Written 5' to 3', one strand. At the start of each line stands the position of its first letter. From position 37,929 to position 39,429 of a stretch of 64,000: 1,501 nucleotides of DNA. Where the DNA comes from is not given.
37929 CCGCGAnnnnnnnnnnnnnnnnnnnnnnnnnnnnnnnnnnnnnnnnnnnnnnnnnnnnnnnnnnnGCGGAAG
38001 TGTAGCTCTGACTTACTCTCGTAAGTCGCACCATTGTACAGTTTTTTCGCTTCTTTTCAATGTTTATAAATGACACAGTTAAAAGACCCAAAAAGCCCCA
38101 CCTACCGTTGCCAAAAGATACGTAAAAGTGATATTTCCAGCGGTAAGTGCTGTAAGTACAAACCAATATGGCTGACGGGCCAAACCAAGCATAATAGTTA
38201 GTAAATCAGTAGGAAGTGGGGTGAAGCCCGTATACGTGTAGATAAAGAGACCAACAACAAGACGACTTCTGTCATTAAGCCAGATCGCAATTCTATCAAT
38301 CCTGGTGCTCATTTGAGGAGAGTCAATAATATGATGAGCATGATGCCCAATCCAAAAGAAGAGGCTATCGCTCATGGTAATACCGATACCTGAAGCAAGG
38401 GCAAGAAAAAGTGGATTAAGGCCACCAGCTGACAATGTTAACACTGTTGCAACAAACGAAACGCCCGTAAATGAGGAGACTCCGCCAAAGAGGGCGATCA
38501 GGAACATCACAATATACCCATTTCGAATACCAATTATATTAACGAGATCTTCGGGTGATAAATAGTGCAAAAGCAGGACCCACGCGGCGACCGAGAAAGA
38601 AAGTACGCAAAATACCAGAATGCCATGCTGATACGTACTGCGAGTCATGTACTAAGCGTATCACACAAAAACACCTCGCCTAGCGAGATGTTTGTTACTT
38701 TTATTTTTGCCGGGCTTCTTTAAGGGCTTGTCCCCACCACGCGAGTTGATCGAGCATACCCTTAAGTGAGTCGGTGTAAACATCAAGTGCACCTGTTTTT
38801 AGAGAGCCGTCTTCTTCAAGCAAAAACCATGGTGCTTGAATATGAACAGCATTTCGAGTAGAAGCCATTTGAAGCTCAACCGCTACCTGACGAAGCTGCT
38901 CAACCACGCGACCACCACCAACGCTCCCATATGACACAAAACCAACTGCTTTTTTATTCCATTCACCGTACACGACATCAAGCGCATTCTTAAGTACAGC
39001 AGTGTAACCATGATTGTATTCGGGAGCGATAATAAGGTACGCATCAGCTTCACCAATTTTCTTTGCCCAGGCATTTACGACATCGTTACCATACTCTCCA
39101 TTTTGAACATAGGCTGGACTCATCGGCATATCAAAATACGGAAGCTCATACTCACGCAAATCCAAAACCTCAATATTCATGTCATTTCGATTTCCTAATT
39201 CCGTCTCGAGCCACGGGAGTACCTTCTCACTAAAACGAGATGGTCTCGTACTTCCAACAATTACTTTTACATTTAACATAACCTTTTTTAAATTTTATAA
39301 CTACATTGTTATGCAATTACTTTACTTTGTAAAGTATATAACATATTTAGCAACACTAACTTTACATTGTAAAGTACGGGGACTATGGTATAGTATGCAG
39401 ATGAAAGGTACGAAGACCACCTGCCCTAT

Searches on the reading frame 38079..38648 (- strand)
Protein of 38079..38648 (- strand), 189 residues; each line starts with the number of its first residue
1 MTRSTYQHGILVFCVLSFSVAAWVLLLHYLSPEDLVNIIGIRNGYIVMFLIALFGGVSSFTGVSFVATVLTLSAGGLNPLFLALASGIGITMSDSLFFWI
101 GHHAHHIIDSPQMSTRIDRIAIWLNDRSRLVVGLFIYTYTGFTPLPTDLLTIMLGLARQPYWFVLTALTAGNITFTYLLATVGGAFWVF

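Call 3: search_protein_families(library=pfam, proteins=[window:38079-38648:-], max_evalue=1)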
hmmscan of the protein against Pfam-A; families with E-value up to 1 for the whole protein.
window:38079-38648:- (189 aa): 1 family
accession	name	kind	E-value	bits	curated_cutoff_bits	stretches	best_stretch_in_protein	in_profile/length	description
PF09335.16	VTT_dom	-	7.9e-07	30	33.9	1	67-183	3-121/123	VTT domain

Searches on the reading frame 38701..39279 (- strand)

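Call 3: search_protein_families(library=pfam, proteins=[window:38701-39279:-], max_evalue=1)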
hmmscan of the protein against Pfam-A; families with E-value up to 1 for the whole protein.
window:38701-39279:- (192 aa): 3 families
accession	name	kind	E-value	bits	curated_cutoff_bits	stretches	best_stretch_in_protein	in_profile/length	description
PF03358.20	FMN_red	-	4.1e-36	124.3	24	1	3-147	2-147/152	NADPH-dependent FMN reductase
PF02525.22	Flavodoxin_2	-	8.8e-09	35.8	27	1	4-104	3-104/198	Flavodoxin-like fold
PF18301.6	preATP-grasp_3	-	0.0023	18.5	26.3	1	64-89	26-51/76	pre ATP-grasp 3 domain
